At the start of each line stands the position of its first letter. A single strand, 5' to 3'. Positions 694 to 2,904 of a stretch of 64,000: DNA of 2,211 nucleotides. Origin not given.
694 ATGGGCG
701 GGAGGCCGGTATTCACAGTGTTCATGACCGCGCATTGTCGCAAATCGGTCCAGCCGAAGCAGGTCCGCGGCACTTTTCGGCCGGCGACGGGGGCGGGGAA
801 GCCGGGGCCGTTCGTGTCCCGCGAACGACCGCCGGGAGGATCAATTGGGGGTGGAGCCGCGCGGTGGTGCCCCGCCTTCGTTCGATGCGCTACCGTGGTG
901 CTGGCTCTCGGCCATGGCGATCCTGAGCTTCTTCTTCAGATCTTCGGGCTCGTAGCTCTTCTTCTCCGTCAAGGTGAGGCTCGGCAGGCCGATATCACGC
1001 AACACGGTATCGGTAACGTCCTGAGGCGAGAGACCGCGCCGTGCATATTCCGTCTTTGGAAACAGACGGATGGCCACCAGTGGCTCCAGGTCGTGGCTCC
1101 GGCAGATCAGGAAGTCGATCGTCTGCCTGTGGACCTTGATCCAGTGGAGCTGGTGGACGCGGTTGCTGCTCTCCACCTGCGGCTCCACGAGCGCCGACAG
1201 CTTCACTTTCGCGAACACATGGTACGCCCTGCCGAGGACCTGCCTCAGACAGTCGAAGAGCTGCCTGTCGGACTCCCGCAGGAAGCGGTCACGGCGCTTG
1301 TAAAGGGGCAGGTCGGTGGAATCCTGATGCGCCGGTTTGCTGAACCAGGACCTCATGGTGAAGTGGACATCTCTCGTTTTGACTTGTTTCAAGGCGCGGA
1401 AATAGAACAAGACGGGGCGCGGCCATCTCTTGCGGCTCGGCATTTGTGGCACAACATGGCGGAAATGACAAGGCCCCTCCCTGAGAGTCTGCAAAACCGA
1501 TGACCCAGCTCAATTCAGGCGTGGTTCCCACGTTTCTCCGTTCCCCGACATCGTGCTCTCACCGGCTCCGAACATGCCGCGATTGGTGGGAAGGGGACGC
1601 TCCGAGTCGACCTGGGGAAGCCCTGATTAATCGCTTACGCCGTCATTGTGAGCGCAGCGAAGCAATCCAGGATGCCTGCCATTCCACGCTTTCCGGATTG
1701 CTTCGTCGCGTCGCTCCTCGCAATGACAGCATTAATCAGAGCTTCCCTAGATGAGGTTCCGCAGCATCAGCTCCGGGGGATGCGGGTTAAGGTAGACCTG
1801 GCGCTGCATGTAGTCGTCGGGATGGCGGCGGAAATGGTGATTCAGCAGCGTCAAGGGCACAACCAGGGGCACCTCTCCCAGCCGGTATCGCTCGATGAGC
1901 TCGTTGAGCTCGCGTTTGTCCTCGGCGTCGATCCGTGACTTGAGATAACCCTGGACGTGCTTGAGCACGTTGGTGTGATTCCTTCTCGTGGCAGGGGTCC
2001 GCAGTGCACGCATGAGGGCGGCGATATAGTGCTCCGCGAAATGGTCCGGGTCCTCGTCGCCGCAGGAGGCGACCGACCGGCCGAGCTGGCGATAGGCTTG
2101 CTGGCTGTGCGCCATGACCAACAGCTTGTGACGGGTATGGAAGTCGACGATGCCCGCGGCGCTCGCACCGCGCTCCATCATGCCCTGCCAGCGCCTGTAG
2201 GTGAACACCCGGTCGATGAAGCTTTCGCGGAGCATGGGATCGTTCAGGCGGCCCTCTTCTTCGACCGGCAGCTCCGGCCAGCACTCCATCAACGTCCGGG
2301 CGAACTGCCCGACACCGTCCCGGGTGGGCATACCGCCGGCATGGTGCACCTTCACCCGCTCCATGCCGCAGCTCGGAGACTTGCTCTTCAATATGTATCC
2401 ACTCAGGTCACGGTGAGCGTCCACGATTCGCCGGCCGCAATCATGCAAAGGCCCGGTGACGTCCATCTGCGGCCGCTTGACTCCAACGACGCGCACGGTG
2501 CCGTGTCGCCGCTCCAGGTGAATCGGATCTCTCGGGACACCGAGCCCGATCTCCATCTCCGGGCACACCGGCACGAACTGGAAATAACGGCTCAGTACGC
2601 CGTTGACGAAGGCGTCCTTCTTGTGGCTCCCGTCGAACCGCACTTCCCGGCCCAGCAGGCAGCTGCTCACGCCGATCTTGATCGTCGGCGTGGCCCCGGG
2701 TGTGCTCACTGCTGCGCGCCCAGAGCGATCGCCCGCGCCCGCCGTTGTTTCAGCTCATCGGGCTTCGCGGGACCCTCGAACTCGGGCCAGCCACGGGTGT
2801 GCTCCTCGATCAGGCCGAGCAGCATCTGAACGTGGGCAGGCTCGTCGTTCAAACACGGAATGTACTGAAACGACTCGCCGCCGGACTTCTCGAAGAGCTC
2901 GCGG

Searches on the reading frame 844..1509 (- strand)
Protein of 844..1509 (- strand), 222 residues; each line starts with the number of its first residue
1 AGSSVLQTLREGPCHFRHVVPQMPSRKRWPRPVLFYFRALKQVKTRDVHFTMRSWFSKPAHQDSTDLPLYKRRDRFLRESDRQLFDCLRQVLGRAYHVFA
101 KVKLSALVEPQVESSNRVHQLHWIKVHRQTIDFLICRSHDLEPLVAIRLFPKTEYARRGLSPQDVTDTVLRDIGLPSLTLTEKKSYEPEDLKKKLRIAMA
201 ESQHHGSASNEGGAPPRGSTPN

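Call 51: search_protein_families(library=pfam, proteins=[window:844-1509:-], max_evalue=0.00001)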
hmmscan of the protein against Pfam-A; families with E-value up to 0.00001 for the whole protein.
window:844-1509:- (222 aa): 1 family
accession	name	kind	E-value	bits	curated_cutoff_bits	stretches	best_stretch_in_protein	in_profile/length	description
PF10881.14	DUF2726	-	2.5e-18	66.5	24.7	1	77-195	5-123/126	Protein of unknown function (DUF2726)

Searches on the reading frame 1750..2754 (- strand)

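Call 51: search_protein_families(library=pfam, proteins=[window:1750-2754:-], max_evalue=0.00001)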
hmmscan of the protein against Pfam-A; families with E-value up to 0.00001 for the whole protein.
window:1750-2754:- (335 aa): 2 families
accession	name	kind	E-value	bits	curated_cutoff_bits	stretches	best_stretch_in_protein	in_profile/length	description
PF08349.16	DUF1722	-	2.7e-45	153.8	22.5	1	210-326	1-117/117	Protein of unknown function (DUF1722)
PF04463.17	2-thiour_desulf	-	1.5e-36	125.9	34.7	1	27-167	1-141/141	2-thiouracil desulfurase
